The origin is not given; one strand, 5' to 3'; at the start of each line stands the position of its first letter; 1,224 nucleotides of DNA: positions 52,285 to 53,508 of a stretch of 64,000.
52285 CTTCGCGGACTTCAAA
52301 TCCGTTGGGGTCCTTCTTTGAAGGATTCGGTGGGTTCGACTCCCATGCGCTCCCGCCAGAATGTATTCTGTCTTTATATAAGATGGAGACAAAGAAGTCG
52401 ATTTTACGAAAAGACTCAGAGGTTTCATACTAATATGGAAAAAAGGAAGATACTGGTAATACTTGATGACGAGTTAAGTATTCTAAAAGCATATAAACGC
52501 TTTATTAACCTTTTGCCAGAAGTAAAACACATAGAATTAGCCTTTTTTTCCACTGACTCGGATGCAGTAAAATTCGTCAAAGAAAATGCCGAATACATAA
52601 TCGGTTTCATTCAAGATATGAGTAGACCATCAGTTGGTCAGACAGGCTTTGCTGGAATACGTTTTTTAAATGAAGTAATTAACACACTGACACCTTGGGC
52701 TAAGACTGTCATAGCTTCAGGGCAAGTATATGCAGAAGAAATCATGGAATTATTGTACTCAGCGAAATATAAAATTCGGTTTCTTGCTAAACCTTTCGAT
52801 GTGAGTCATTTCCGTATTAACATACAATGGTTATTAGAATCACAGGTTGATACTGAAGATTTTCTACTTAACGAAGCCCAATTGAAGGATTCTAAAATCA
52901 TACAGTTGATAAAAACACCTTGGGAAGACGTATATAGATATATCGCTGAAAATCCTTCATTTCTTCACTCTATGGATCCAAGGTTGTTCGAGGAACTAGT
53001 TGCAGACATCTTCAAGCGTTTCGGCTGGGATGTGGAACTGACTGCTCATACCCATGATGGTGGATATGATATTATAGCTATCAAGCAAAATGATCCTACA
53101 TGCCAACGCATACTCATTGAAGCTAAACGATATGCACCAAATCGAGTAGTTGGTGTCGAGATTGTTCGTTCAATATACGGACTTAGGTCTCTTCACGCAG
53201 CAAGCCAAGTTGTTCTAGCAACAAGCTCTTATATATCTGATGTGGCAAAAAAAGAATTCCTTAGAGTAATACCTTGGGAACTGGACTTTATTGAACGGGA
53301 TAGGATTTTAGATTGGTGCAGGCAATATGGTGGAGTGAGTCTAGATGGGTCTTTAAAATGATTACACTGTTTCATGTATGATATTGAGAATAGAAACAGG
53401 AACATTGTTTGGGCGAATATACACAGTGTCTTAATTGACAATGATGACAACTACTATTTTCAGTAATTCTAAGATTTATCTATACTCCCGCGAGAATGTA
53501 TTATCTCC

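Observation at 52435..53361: Response-regulator receiver domain fused to an Mrr-type restriction nuclease: a possibly phosphorylation-gated DNA-cleaving effector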

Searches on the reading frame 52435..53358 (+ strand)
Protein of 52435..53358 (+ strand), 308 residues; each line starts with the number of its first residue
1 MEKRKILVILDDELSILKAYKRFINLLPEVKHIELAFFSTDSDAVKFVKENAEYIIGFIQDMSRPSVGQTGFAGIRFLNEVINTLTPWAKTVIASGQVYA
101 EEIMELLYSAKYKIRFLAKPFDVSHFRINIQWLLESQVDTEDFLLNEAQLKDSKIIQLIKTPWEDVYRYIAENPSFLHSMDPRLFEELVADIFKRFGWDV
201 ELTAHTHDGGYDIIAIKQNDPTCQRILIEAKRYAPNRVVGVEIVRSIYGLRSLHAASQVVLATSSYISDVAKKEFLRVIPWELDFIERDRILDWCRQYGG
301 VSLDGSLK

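Call 6: search_protein_families(library=pfam, proteins=[window:52435-53358:+], max_evalue=1)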
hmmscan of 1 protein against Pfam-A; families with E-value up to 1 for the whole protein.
window:52435-53358:+ (308 aa): 3 families
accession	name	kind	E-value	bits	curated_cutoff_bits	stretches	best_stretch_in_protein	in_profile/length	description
PF04471.18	Mrr_cat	-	7.8e-21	74.8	21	1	177-295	1-115/115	Restriction endonuclease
PF22722.2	NA-iREase1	-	3.7e-06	27.3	27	1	185-275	1-88/106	NACHT-associated inactive Restriction Endonuclease 1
PF13156.12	Mrr_cat_2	-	0.00044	20.6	22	1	180-275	2-95/127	Restriction endonuclease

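Call 7: search_protein_families(library=ncbifam, proteins=[window:52435-53358:+], max_evalue=1)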
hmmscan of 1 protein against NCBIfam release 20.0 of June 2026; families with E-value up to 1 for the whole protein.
window:52435-53358:+ (308 aa): 1 family
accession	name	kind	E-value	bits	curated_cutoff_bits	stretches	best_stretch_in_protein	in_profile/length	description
NF008936.0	PRK12292.1-3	equivalog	0.035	12.9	492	1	2-58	334-391/406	ATP phosphoribosyltransferase regulatory subunit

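Call 8: search_protein_families(library=padloc, proteins=[window:52435-53358:+], max_evalue=1)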
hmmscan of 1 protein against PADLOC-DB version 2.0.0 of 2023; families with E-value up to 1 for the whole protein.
window:52435-53358:+ (308 aa): 9 families
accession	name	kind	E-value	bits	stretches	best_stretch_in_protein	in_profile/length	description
PDLC03663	mREase_IV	-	2.2e-08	31.2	1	177-277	409-506/544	Type IV methyl-directed restriction enzyme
PDLC04819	PDC-S02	-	1.7e-07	28.8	1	109-219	131-235/334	-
PDLC04796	PDC-S02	-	1.9e-07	28.4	1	176-294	239-356/390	-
PDLC04806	PDC-S02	-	4.8e-07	27.3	1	108-262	112-267/324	-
PDLC03657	mREase_IV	-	5.1e-07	27.3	1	177-291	169-287/317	Type IV methyl-directed restriction enzyme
PDLC04815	PDC-S02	-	9.2e-06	23.2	1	185-278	210-306/346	-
PDLC00631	ZorD1|ZorD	-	4e-05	19.6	1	178-264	946-1032/1071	"SWI2/SNF2 helicase, Mrr-like nuclease"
PDLC03203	mREase_II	-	0.00015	19.1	1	199-274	274-351/393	Type II methyl-directed restriction enzyme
PDLC03209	mREase_II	-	0.01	13.9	1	21-80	11-70/166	Type II methyl-directed restriction enzyme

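Call 9: find_homologous_proteins(query=window:52435-53358:+, max_evalue=0.001)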
Query window:52435-53358:+ (308 aa): 102 proteins with E <= 0.001 among 1163 candidates.
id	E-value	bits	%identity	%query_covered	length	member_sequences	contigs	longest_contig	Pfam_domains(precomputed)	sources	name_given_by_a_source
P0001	8.0e-202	687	100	100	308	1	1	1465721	PF22722.3,PF04471.19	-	-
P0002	1.3e-108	381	56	99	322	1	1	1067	PF22722.3,PF04471.19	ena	-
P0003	2.9e-88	314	48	99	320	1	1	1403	PF22722.3,PF04471.19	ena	-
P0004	8.7e-88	313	49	100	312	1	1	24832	PF22722.3,PF04471.19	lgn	-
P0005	2.0e-87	312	50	99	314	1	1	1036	PF04471.19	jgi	-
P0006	2.0e-86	308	49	100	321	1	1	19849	PF22722.3,PF04471.19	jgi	jgi:restriction endonuclease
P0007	9.8e-84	299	48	100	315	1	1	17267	PF04471.19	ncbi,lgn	-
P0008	4.6e-82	294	46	98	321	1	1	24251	PF22722.3,PF04471.19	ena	-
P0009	3.4e-81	291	47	99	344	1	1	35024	PF04471.19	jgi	jgi:hypothetical protein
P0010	4.9e-80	287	45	100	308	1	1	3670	PF04471.19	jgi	-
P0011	1.9e-79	285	46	97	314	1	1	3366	PF22722.3,PF04471.19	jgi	-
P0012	2.8e-79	285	48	98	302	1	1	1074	PF04471.19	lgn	-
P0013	1.2e-78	283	48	98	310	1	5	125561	PF04471.19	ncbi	ncbi:MAG: restriction endonuclease [Thermoanaerobaculia bacterium]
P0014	4.0e-77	278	44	97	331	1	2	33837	PF22722.3,PF04471.19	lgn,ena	-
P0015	2.2e-75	272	44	98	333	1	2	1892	PF04471.19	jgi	-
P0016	7.3e-75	270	44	98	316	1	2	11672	PF22722.3,PF04471.19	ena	-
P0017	1.8e-74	269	43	98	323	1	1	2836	PF22722.3,PF04471.19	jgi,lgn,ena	-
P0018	1.0e-73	267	45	100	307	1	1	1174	PF22722.3,PF04471.19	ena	-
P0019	1.1e-73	266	46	99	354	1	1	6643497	PF04471.19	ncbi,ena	-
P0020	8.0e-73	264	45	96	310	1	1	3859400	PF22722.3,PF04471.19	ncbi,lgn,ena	-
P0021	2.4e-72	262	43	100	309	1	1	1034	PF22722.3,PF04471.19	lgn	-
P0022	2.5e-72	262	44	99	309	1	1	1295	PF22722.3,PF04471.19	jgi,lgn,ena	-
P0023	3.2e-72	262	42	100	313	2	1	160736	PF04471.19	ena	-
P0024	5.8e-72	261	45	100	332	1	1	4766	PF22722.3,PF04471.19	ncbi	-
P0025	7.2e-72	260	42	100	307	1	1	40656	PF22722.3,PF04471.19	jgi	jgi:Restriction endonuclease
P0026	1.7e-71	259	43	98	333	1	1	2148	PF22722.3,PF04471.19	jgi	jgi:hypothetical protein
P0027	5.5e-71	258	42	99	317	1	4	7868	PF22722.3,PF04471.19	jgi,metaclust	jgi:hypothetical protein|metaclust:\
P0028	1.0e-70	257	43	99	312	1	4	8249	PF22722.3,PF04471.19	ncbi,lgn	-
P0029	2.1e-70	256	43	98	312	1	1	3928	PF22722.3,PF04471.19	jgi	jgi:hypothetical protein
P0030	1.1e-69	253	44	98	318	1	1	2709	PF22722.3,PF04471.19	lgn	-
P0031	2.4e-69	252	44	96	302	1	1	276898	PF04471.19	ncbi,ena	-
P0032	3.7e-69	252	40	100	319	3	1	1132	PF22722.3,PF04471.19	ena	-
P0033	9.9e-67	244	43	89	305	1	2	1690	PF04471.19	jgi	-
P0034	1.3e-66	243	45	84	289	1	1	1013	PF22722.3,PF04471.19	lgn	-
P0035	2.7e-66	242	41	99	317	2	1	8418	PF22722.3,PF04471.19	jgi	jgi:hypothetical protein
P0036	1.5e-65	240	43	96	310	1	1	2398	PF22722.3,PF04471.19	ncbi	-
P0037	2.4e-65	239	43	85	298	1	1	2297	PF22722.3,PF04471.19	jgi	jgi:hypothetical protein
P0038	4.8e-65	238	43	99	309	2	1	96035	PF22722.3,PF04471.19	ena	-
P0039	1.3e-64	237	43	90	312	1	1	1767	PF22722.3,PF04471.19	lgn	-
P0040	6.0e-64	234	42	99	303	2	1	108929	PF22722.3,PF04471.19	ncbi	ncbi:MAG TPA: restriction endonuclease [Longimicrobium sp.]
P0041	2.5e-61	226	43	83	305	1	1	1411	PF22722.3,PF04471.19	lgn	-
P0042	8.3e-61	224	39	98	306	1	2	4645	PF22722.3,PF04471.19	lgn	-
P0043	2.9e-55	206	40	97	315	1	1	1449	PF22722.3,PF04471.19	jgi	jgi:HJR/Mrr/RecB family endonuclease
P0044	9.2e-55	204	58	48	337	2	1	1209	PF22722.3,PF04471.19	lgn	-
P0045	4.0e-53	199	59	50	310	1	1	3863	PF04471.19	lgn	-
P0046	1.6e-52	197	41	87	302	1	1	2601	PF22722.3,PF04471.19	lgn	-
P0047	8.0e-52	195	49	67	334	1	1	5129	PF22722.3,PF04471.19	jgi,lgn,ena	-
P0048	2.2e-51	193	60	46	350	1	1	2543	PF04471.19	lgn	-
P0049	2.3e-51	193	59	49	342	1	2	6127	PF22722.3,PF04471.19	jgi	jgi:hypothetical protein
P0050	1.4e-50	191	54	50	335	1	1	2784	PF22722.3,PF04471.19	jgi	jgi:Restriction endonuclease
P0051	1.7e-50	190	60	45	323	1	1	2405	PF22722.3,PF04471.19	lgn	-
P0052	1.1e-49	188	54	53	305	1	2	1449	PF00072.31,PF04471.19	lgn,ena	-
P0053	6.7e-49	185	58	46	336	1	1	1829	PF04471.19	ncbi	-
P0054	9.5e-45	171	36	99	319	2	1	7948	PF04471.19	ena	-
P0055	1.3e-40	158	36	86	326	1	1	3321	PF04471.19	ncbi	-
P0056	1.7e-39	154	36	89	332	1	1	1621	PF22722.3,PF04471.19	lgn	-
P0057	2.9e-39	153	46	59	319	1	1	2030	PF04471.19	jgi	jgi:HJR/Mrr/RecB family endonuclease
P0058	5.2e-38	149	46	58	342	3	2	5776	PF22722.3,PF04471.19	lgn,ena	-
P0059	2.8e-23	101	36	54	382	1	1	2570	PF22722.3,PF13401.13,PF04471.19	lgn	-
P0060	5.0e-23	100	33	72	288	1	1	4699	PF22722.3,PF04471.19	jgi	jgi:hypothetical protein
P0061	1.0e-22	99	41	44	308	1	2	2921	PF13156.13,PF22722.3,PF04471.19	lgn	-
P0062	2.4e-22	98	39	44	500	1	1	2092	PF04471.19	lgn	-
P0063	7.2e-22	96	40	49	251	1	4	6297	PF04760.22,PF22722.3,PF04471.19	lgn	-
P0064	1.2e-21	96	49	35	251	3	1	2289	PF04760.22,PF22722.3,PF04471.19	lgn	-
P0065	1.8e-21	95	42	43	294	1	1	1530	PF13156.13,PF22722.3,PF04471.19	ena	-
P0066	2.1e-21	95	42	41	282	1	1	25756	PF13156.13,PF22722.3,PF04471.19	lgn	-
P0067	2.6e-21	95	36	57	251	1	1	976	PF13156.13,PF22722.3,PF04471.19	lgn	-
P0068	5.3e-21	93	36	51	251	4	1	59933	PF04760.22,PF22722.3,PF04471.19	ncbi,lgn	-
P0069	1.2e-20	92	46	35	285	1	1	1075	PF13156.13,PF22722.3,PF04471.19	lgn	-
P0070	1.3e-20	92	41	44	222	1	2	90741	PF04760.22,PF22722.3,PF04471.19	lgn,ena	-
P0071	1.4e-20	92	36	49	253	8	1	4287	PF22722.3,PF04471.19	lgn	-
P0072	1.5e-20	92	39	50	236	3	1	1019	PF22722.3,PF04471.19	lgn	-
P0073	2.5e-20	91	39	46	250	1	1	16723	PF22722.3,PF04471.19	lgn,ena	-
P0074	3.4e-20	91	41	43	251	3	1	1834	PF04760.22,PF22722.3,PF04471.19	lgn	-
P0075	7.5e-20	90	41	43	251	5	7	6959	PF22722.3,PF04471.19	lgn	-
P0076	1.1e-19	89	35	52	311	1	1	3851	PF22722.3,PF04471.19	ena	-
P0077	1.3e-19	89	42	42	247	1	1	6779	PF22722.3,PF04471.19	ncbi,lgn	-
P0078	1.9e-19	88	40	41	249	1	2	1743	PF22722.3,PF04471.19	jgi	jgi:restriction system protein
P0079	4.9e-19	87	38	42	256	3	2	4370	PF22722.3,PF04471.19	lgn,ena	-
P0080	1.1e-18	86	38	38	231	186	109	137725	PF13156.13,PF22722.3,PF04471.19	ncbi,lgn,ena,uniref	ncbi:restriction endonuclease [Coprococcus comes]|uniref:restriction endonuclease n=1 Tax=Coprococcu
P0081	1.1e-18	86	38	38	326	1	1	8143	PF22722.3,PF04471.19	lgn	-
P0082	1.2e-18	86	36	44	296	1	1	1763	PF22722.3,PF04471.19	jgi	jgi:restriction endonuclease Mrr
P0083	1.6e-18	85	39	44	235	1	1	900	PF13156.13,PF22722.3,PF04471.19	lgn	-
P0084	2.2e-18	85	40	39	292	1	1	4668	PF13156.13,PF22722.3,PF04471.19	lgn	-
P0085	4.0e-18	84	38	38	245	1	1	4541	PF13156.13,PF22722.3,PF04471.19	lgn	-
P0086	5.2e-18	84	37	43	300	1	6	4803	PF22722.3,PF04471.19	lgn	-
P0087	7.7e-18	83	40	40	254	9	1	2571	PF22722.3,PF04471.19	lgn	-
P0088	7.8e-18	83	39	43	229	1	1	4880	PF13156.13,PF22722.3,PF04471.19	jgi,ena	-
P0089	8.0e-18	83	36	39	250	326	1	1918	PF13156.13,PF22722.3,PF04471.19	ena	-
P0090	2.0e-17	82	38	37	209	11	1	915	PF22722.3,PF04471.19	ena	-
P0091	2.7e-17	81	37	42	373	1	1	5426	PF22722.3,PF13401.13,PF20703.4,PF04471.19,PF13191.13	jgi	jgi:restriction system protein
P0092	5.3e-17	80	39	42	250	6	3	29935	PF13156.13,PF04471.19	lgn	-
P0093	1.1e-16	79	37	40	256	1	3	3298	PF22722.3,PF04471.19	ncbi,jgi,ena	-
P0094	4.4e-16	77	37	38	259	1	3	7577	PF22722.3,PF04471.19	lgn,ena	-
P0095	9.3e-16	76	34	42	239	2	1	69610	PF22722.3,PF04471.19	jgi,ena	-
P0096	6.6e-15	73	43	29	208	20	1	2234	PF04471.19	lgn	-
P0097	2.1e-14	72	39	39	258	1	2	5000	PF13156.13,PF22722.3,PF04471.19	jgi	jgi:hypothetical protein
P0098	3.6e-14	71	34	49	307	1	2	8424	PF13185.13,PF01590.33,PF22722.3,PF04471.19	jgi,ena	jgi:HJR/Mrr/RecB family endonuclease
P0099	1.7e-13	69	37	40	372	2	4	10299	PF22722.3,PF04471.19,PF20720.4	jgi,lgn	jgi:deoxyadenosine/deoxycytidine kinase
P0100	5.3e-12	64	37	38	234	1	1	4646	PF22722.3,PF04471.19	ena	-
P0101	7.0e-12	64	38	39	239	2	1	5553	PF22722.3,PF04471.19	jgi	jgi:hypothetical protein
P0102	2.7e-11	62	38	35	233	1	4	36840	PF22722.3,PF04471.19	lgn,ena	-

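Call 10: search_solved_structures(query=window:52435-53358:+, max_evalue=10, show_alignments=3)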
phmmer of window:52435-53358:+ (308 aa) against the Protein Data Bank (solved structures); distinct sequences matched with E-value up to 10: 2.
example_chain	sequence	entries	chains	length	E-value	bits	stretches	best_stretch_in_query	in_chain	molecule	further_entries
2rjn_A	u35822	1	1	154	0.022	17.5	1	6-131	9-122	Response regulator receiver:Metal-dependent phosphohydrolase, HD subdomain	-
9urd_A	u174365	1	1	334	1.2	11.8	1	126-226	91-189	Substrate import-associated zinc metallohydrolase lipoprotein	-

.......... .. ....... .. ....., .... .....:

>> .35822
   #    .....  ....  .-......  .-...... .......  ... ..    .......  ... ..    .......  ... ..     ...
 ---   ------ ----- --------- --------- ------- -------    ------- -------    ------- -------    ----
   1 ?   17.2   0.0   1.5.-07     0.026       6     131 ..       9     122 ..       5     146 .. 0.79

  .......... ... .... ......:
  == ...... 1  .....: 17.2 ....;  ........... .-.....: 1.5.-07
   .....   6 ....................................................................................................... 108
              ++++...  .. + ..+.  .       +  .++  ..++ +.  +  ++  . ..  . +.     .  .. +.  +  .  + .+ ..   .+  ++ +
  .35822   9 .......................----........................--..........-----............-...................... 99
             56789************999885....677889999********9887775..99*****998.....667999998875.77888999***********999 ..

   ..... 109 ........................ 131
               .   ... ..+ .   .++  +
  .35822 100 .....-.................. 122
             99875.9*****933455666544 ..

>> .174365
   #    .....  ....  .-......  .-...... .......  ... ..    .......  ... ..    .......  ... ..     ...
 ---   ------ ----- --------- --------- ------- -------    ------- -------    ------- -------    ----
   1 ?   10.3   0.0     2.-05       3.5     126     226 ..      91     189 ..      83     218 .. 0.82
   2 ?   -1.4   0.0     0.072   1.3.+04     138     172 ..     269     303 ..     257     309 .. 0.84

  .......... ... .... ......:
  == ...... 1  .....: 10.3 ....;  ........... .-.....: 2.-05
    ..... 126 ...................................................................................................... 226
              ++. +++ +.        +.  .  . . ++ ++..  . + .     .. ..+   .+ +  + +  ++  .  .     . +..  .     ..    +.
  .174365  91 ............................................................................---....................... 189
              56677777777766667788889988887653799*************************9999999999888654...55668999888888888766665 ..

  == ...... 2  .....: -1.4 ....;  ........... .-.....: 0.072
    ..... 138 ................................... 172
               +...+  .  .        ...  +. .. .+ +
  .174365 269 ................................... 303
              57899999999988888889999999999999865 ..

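Call 12: search_solved_structures(query=A1, max_evalue=1, show_alignments=2)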
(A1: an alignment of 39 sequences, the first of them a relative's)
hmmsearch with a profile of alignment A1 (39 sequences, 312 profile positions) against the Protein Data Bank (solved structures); distinct sequences matched with E-value up to 1: 13.
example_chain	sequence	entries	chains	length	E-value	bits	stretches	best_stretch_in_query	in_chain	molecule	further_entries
4oc8_A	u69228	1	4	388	0.0021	20.6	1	199-274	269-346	restriction endonuclease AspBHI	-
2rjn_A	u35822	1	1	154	0.0032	20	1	4-129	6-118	Response regulator receiver:Metal-dependent phosphohydrolase, HD subdomain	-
3jte_A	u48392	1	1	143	0.0083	18.7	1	7-140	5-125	Response regulator receiver protein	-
3a06_A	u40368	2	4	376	0.037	16.5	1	4-123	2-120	1-deoxy-D-xylulose 5-phosphate reductoisomerase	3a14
2ets_A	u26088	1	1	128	0.078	15.5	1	122-192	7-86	hypothetical protein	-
4iga_A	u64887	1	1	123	0.29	13.6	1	7-113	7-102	Chemotaxis protein CheY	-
1tmy_A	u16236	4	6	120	0.33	13.4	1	8-113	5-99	CHEY PROTEIN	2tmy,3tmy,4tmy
1u0s_Y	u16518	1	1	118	0.35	13.3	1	8-113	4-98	Chemotaxis protein cheY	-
9h6e_D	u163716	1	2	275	0.45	12.9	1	4-105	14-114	Two-component response regulator ARR1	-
8q52_A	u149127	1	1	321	0.63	12.5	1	5-120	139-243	Leucine-specific-binding protein,Chemotaxis protein CheY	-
3fkq_A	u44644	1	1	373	0.65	12.4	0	7-80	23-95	NtrC-like two-domain protein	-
9rhz_C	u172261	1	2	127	0.66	12.4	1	4-113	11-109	Chemotaxis protein CheY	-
9ugr_A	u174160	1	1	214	0.87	12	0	111-180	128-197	Syn-F4-Link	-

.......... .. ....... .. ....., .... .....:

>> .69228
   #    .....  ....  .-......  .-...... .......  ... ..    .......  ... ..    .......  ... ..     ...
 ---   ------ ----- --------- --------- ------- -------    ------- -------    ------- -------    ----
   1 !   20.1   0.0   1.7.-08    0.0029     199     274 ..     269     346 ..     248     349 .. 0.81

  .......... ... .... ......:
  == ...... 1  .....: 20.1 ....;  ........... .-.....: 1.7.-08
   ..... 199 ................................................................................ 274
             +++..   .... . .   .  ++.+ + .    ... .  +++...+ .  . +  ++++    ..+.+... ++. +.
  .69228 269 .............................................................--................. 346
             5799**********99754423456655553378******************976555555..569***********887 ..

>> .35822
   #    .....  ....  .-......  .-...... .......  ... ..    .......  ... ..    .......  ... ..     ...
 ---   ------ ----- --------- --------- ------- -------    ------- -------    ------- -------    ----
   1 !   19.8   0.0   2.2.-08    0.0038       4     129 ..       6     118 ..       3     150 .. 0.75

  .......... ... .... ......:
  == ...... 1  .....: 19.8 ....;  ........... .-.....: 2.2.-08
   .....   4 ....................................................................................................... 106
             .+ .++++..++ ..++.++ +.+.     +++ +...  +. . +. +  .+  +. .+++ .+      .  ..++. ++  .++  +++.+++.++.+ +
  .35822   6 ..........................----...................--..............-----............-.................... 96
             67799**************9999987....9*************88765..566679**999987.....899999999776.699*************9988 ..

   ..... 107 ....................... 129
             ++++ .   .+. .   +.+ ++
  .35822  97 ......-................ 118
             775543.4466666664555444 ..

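Call 13: search_protein_families(library=pfam, alignment_id=A1, max_evalue=0.01)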
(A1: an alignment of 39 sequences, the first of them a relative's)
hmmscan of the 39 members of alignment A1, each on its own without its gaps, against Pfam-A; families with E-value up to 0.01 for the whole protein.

A. member 1, P0001 (308 aa): 3 families
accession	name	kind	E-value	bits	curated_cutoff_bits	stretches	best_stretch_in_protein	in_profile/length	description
PF04471.18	Mrr_cat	-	7.8e-21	74.8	21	1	177-295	1-115/115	Restriction endonuclease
PF22722.2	NA-iREase1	-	3.7e-06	27.3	27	1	185-275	1-88/106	NACHT-associated inactive Restriction Endonuclease 1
PF13156.12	Mrr_cat_2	-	0.00044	20.6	22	1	180-275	2-95/127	Restriction endonuclease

B. families by the number of members that match (of 39 scanned): 5 families
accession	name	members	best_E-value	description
PF04471.18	Mrr_cat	39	3.6e-24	Restriction endonuclease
PF22722.2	NA-iREase1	39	5.7e-09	NACHT-associated inactive Restriction Endonuclease 1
PF13156.12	Mrr_cat_2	25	2.5e-05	Restriction endonuclease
PF00072.30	Response_reg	3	0.00071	Response regulator receiver domain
PF07533.21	BRK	1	0.0025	BRK domain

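Call 15: find_encoding_contigs(protein=P0001, flank=10000, max_places=3)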
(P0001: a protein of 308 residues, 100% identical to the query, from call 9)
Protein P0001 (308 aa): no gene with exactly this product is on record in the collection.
